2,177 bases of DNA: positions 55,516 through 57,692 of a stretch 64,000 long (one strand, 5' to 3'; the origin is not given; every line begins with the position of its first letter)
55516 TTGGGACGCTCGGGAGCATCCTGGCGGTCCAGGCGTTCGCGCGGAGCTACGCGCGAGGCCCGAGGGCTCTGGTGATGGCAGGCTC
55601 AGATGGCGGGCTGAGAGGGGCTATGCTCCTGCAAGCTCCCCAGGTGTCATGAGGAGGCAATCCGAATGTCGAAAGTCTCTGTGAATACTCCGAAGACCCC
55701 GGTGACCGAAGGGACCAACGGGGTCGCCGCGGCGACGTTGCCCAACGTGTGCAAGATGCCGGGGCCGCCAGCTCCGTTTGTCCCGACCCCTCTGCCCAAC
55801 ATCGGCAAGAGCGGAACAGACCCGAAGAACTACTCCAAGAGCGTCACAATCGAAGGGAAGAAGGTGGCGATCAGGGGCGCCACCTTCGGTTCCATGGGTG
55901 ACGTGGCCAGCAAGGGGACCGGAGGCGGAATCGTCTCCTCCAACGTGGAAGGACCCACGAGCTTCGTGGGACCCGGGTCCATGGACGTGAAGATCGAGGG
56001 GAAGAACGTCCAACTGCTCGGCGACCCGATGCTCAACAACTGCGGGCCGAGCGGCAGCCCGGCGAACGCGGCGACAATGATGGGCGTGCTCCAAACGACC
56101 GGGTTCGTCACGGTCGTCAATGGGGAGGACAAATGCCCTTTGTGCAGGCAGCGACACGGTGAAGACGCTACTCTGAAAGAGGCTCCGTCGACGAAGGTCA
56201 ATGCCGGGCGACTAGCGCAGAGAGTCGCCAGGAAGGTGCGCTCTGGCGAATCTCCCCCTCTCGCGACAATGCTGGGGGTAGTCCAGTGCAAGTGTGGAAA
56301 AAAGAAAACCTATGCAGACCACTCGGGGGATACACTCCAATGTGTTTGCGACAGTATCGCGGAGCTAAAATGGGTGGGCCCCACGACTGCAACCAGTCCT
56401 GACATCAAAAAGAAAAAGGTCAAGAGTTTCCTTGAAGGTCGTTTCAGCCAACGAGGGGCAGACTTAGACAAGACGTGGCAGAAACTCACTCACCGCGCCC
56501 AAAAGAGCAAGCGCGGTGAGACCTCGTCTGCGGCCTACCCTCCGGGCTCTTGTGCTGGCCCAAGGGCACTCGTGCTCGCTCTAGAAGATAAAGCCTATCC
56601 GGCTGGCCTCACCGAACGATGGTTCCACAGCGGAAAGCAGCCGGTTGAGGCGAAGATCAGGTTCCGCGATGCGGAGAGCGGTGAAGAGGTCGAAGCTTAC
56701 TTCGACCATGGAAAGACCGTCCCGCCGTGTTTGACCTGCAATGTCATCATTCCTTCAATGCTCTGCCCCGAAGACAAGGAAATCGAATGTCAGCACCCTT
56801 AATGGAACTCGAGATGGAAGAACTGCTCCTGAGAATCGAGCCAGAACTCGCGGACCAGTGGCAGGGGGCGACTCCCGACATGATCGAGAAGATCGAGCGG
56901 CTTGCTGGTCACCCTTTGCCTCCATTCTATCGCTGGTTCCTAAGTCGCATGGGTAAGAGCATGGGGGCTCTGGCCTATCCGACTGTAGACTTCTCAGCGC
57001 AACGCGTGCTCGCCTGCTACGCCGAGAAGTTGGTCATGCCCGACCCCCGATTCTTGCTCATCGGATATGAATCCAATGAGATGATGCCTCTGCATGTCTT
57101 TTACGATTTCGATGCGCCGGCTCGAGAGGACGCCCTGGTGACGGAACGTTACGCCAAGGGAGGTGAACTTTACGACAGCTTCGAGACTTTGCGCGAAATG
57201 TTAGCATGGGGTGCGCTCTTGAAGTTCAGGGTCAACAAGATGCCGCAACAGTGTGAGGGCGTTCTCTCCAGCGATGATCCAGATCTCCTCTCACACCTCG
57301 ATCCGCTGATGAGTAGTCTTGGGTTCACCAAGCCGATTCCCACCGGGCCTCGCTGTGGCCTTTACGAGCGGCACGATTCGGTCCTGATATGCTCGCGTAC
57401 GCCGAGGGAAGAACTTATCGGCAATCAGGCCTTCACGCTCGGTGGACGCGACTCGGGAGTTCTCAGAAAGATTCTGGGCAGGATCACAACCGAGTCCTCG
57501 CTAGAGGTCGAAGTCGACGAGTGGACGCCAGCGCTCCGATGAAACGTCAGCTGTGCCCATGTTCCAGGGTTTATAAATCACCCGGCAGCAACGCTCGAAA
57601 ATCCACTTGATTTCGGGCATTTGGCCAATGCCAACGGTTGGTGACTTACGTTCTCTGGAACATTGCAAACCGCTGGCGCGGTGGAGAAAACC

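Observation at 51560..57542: T6SS-style PAAR-like (DUF4150) toxin/immunity island with DUF2169 adaptor and a divergent TIGR02270-like/beta-repeat gene pair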

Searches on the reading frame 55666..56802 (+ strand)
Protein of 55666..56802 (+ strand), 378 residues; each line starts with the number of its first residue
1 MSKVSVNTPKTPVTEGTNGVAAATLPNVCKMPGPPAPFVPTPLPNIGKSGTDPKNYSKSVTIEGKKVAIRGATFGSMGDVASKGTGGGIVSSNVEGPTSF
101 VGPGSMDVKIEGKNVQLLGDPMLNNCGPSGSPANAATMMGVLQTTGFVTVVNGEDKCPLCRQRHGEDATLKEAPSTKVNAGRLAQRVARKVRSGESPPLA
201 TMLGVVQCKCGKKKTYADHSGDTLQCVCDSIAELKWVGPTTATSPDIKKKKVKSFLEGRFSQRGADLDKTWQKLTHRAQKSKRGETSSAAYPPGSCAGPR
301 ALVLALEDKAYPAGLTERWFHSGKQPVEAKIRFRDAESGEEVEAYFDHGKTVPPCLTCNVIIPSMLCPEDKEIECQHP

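Call 3: search_protein_families(library=pfam, proteins=[window:55666-56802:+], max_evalue=0.01)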
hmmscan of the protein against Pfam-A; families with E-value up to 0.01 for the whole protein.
window:55666-56802:+ (378 aa): 1 family
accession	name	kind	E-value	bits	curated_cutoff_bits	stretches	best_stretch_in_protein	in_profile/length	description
PF13665.11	Tox-PAAR-like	-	2.4e-17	63.4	31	1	23-126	4-103/108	Toxin PAAR-like domain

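Call 4: search_protein_families(library=ncbifam, proteins=[window:55666-56802:+], max_evalue=0.01)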
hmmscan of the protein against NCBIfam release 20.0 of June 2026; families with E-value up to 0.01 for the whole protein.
window:55666-56802:+ (378 aa): 1 family
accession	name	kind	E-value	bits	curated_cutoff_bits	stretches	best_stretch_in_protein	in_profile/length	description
NF033420.0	T6SS_PAAR_dom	equivalog_domain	0.0038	17.3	124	0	99-132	20-53/94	type VI secretion system PAAR protein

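Call 5: find_encoding_contigs(protein=window:55666-56802:+, flank=10000, max_places=6)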
Protein window:55666-56802:+ (378 aa): no gene with exactly this product is on record in the collection.

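Call 30: find_related_loci(query=window:55666-56799:+, collection=genome_contigs, flank=10000)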
Query window:55666-56799:+ (378 aa) in genome_contigs; peptide patterns used: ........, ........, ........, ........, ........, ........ (x = any residue, [..] = any of these).
306 stretches matched a pattern; 209 encode a relative of the query (tblastn E <= 1e-3); the best 80 are kept; 79 distinct loci.
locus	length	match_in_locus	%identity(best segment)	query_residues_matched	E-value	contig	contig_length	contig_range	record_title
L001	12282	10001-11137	80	1-378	0e+0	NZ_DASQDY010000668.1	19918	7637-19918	MAG: Archangium sp. isolate SMAG_U11739 k141_271628, whole genome shotgun sequence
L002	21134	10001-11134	80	1-377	0e+0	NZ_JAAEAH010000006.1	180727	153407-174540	Myxococcus sp. CA023 NODE_6_length_180727_cov_62.5646, whole genome shotgun sequence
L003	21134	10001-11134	77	1-377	0e+0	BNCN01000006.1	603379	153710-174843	Comamonas sp. KCTC 72670 KCTC 72670 DNA, sequence06, whole genome shotgun sequence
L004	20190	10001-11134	80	1-377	0e+0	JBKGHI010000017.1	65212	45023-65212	Myxococcus sp. 1LA NODE_17_length_65212_cov_82.548491, whole genome shotgun sequence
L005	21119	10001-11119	64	1-377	5e-162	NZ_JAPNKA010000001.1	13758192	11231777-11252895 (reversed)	Archangium lansingense strain MIWBW ctg.000000F, whole genome shotgun sequence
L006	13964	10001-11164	63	1-377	2e-161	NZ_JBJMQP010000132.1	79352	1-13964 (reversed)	MAG: Hyalangium sp. isolate H3_16_all_fractions_metab_25_68_0 k255_3772369, whole genome shotgun sequence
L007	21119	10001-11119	64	1-377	5e-161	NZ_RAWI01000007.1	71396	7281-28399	Corallococcus praedator strain CA031B NODE_7_71396_cov_40.2166, whole genome shotgun sequence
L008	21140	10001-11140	66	1-377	9e-158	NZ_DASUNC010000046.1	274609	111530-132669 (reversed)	MAG: Archangium sp. isolate SMAG_U1589 k141_1030697, whole genome shotgun sequence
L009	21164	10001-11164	63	1-377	1e-157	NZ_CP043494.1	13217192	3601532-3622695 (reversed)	Archangium minus strain Cbm 6 chromosome, complete genome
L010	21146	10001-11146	63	1-377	3e-156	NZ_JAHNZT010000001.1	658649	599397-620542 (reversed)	Citreicoccus inhibens strain M34 NODE_1_length_658649_cov_17.140726, whole genome shotgun sequence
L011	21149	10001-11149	61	1-377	3e-152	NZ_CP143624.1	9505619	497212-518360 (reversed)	Myxococcus sp. Y35 chromosome, complete genome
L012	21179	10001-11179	59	1-377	6e-149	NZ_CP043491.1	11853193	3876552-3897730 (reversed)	Cystobacter fuscus strain Cbf 10 chromosome, complete genome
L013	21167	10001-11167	57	1-377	1e-146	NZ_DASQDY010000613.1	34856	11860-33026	MAG: Archangium sp. isolate SMAG_U11739 k141_543875, whole genome shotgun sequence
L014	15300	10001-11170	58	1-377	1e-146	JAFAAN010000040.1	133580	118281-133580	MAG: Proteobacteria bacterium isolate OH_PFB_83 k127_38998, whole genome shotgun sequence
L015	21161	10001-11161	60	1-377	3e-146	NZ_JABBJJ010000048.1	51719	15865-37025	Pyxidicoccus fallax strain DSM 14698 NODE_48_length_51719_cov_42.5308, whole genome shotgun sequence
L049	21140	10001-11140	45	4-376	5e-88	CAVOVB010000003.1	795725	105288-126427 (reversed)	MAG: uncultured delta proteobacterium isolate MFD09779.bin.2.182 genome assembly, contig: contig_14909, whole genome sho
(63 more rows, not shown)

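Call 35: search_protein_families(library=pfam, max_evalue=0.0001, proteins=[L049:3554-5773:+, L049:2901-3392:+, L049:1568-2692:+, L049:6018-6527:+, L049:6527-7891:+, L002:4322-5110:+, L002:3535-4371:+, L002:5094-5741:-])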
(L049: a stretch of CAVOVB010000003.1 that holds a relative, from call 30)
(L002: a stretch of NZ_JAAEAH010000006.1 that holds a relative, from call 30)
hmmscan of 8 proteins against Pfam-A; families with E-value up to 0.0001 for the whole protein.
L049:3554-5773:+ (739 aa): 4 families
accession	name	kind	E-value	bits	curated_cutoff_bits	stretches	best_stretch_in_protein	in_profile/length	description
PF05954.17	Phage_GPD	-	2.7e-59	201.3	30.1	1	37-350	2-301/305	Phage tail baseplate hub (GPD)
PF22178.3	Gp5_trimer_C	-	4.2e-44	149.7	30.9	2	486-597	1-112/112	Bacteriophage T4 gp5 C-terminal trimerisation domain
PF04717.18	Phage_base_V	-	2.3e-16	60.3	23.8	1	400-469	10-75/75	Type VI secretion system/phage-baseplate injector OB domain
PF10106.14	DUF2345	-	8.5e-07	29.3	30.7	0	644-691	17-64/151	Uncharacterized protein conserved in bacteria (DUF2345)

L049:2901-3392:+ (163 aa): 1 family
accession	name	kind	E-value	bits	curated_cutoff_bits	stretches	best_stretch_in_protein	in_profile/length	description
PF05638.18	T6SS_HCP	-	1.3e-25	90.6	23.5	1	11-148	4-129/129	Type VI secretion system effector, Hcp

L049:1568-2692:+ (374 aa): 0 families

L049:6018-6527:+ (169 aa): 1 family
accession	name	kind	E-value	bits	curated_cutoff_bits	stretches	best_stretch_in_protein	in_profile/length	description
PF20093.5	DUF6484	-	1.2e-16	61.5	27.6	1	27-92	1-61/61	Domain of unknown function (DUF6484)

L049:6527-7891:+ (454 aa): 1 family
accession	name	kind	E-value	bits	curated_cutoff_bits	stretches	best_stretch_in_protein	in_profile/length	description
PF13646.12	HEAT_2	-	9.2e-07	29.5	27.7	0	77-160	3-87/88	HEAT repeats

L002:4322-5110:+ (262 aa): 0 families

L002:3535-4371:+ (278 aa): 1 family
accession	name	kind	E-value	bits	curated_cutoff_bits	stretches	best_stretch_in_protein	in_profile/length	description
PF00230.25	MIP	-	3.1e-53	181.3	25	1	18-240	4-222/222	Major intrinsic protein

L002:5094-5741:- (215 aa): 1 family
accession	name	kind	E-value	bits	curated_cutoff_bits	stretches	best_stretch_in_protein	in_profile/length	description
PF02163.28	Peptidase_M50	-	7.1e-07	29.2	27.2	0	149-178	163-192/221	Peptidase family M50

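Call 37: predict_structure(alignment_id=A1)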
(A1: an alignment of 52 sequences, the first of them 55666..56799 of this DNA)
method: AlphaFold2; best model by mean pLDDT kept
length: 378 residues; sequences in the alignment: 52
mean_pLDDT: 68.2   pTM: 0.61
mean pLDDT of the five models: 68.2, 67.4, 66.1, 66.0, 65.9
residues with pLDDT >= 90: 147; 70-90: 68; 50-70: 18; < 50: 145
segments of 3 or more residues with pLDDT < 50: 1-110, 113-147
pLDDT, mean of each block of 10 residues (from residue 1): 40 34 30 37 32 45 44 30 31 29 39 43 33 29 41 79 83 94 98 96 95 91 93 95 66 92 92 95 92 94 94 94 93 80 90 91 85 74
secondary structure, 60 per line:
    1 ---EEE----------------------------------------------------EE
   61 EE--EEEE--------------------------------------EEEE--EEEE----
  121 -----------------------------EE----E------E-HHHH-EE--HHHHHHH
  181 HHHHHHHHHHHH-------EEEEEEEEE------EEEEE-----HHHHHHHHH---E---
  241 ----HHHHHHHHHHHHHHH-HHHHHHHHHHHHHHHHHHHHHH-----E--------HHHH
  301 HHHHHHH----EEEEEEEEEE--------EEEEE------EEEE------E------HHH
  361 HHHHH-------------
elements in order: E4-6 E59-62 E65-68 E107-110 E113-116 H165-168 H174-192 E200-208 E215-219 H225-233 H245-259 H261-282 H297-307 E312-321 E330-334 E341-344 H358-365

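Call 90: list_cluster_members(proteins=[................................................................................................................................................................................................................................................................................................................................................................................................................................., window:55666-56799:+, window:51560-52861:-])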
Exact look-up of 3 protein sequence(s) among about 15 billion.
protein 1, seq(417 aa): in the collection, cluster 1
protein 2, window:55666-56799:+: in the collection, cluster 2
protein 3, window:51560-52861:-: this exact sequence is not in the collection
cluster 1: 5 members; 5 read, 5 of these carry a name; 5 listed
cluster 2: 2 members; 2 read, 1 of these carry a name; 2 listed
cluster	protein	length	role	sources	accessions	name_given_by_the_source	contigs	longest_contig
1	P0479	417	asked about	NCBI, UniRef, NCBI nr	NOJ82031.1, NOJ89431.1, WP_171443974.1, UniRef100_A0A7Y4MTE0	DUF4150 domain-containing protein [Myxococcus xanthus] | DUF4150 domain-containing protein n=1 Tax=Myxococcus xanthus TaxID=34 ...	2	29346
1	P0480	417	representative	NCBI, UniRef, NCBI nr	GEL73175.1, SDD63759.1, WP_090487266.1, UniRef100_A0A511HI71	PAAR-like domain-containing protein [Myxococcus virescens] | Uncharacterized protein n=1 Tax=Myxococcus virescens TaxID=83456 RepID=A0A511HI71_9BACT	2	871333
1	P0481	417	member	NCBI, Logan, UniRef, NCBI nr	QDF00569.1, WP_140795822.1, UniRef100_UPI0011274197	DUF4150 domain-containing protein [Myxococcus xanthus] | DUF4150 domain-containing protein n=1 Tax=Myxococcus xanthus TaxID=34 RepID=UPI0011274197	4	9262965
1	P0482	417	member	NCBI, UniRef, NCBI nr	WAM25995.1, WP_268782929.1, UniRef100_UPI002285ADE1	PAAR-like domain-containing protein [Myxococcus sp. NMCA1] | PAAR-like domain-containing protein n=1 Tax=Myxococcus sp. NMCA1 TaxID=2996785 ...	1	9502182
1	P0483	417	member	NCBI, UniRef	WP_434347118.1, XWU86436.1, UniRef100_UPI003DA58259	DUF4150 domain-containing protein [Myxococcus virescens] | DUF4150 domain-containing protein n=1 Tax=Myxococcus virescens TaxID=83456 ...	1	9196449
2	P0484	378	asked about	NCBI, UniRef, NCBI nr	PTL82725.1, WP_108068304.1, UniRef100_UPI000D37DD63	PAAR-like domain-containing protein [Vitiosangium sp. GDMCC 1.1324] | PAAR-like domain-containing protein n=1 Tax=Vitiosangium sp. (strain GDMCC 1.1324) ...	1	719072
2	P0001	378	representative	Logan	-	-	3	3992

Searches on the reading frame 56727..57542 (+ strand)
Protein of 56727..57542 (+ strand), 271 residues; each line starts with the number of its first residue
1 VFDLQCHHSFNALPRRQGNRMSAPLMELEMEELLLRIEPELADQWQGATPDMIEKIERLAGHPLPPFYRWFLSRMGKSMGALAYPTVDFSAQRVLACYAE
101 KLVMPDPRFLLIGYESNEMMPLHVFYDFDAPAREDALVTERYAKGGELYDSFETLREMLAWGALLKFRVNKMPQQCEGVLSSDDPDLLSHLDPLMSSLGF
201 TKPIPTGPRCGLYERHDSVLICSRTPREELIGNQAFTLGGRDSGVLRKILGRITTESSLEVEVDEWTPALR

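Call 3: search_protein_families(library=pfam, proteins=[window:56727-57542:+], max_evalue=0.01)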
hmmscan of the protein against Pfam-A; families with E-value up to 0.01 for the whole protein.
window:56727-57542:+ (271 aa): 2 families
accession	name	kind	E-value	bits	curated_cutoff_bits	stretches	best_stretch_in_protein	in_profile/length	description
PF09346.15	SMI1_KNR4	-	0.0052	17.8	25.4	1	47-82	1-34/125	SMI1 / KNR4 family (SUKH-1)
PF14567.11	SUKH_5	-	0.0056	16.9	27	1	40-78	14-52/142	SMI1-KNR4 cell-wall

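Call 4: search_protein_families(library=ncbifam, proteins=[window:56727-57542:+], max_evalue=0.01)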
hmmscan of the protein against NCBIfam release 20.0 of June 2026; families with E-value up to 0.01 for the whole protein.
window:56727-57542:+ (271 aa): 0 families

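Call 25: search_protein_families(library=pfam, max_evalue=10, proteins=[window:56787-57539:+])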
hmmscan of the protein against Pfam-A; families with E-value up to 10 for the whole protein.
seq(251 aa): 3 families
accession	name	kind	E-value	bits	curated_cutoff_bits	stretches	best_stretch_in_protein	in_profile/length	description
PF09346.15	SMI1_KNR4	-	0.0045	18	25.4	1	27-62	1-34/125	SMI1 / KNR4 family (SUKH-1)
PF14567.11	SUKH_5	-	0.005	17.1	27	1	20-58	14-52/142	SMI1-KNR4 cell-wall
PF14568.11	SUKH_6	-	0.14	13.1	27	1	31-56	2-27/119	SMI1-KNR4 cell-wall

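Call 40: find_homologous_proteins(query=window:56787-57539:+, max_evalue=0.001)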
Query seq(251 aa) (251 aa): 183 proteins with E <= 0.001 among 653 candidates; the best 120 are listed.
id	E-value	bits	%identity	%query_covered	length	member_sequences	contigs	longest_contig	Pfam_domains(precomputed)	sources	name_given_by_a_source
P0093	4.5e-156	536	94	100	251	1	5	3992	-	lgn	-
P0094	5.1e-149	513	89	100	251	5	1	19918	-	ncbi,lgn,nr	ncbi:MAG TPA: SMI1/KNR4 family protein [Archangium sp.]|nr:SMI1/KNR4 family protein [Archangium sp.]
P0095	1.4e-143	495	86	100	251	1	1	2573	-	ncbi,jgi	jgi:hypothetical protein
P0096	4.0e-140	484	86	100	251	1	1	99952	-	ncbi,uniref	ncbi:SMI1/KNR4 family protein [Archangium sp.]|uniref:SMI1/KNR4 family protein n=1 Tax=Archangium sp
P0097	1.6e-137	475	82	94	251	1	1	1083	-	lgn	-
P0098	1.6e-132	459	79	100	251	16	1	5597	-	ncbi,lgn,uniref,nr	ncbi:hypothetical protein MVI01_74170 [Myxococcus virescens]|uniref:Knr4/Smi1-like domain-containing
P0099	6.8e-131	453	81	100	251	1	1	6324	-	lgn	-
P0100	8.0e-118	411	74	96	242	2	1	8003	-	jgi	jgi:hypothetical protein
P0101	5.7e-115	401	71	98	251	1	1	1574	-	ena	-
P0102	1.4e-114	400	70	100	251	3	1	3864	-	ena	-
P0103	5.9e-113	395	70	98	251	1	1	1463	-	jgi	jgi:hypothetical protein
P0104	5.0e-112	392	69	94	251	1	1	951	-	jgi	jgi:hypothetical protein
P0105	9.0e-112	391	69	100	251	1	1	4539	-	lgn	-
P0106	2.8e-111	389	70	92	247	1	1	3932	-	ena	-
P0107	2.3e-110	386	69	100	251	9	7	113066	-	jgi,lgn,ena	jgi:hypothetical protein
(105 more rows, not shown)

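Call 92: search_protein_families(library=pfam, alignment_id=A4, max_evalue=0.01)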
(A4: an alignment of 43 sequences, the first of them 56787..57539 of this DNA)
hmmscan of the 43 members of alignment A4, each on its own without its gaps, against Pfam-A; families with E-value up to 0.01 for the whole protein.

A. member 1, window:56787-57539:+ (251 aa): 2 families
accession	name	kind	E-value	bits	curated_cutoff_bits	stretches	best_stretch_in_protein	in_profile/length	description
PF09346.15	SMI1_KNR4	-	0.0045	18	25.4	1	27-62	1-34/125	SMI1 / KNR4 family (SUKH-1)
PF14567.11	SUKH_5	-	0.005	17.1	27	1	20-58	14-52/142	SMI1-KNR4 cell-wall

B. families by the number of members that match (of 43 scanned): 2 families
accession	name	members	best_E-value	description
PF09346.15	SMI1_KNR4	24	7.2e-06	SMI1 / KNR4 family (SUKH-1)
PF14567.11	SUKH_5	4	0.0041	SMI1-KNR4 cell-wall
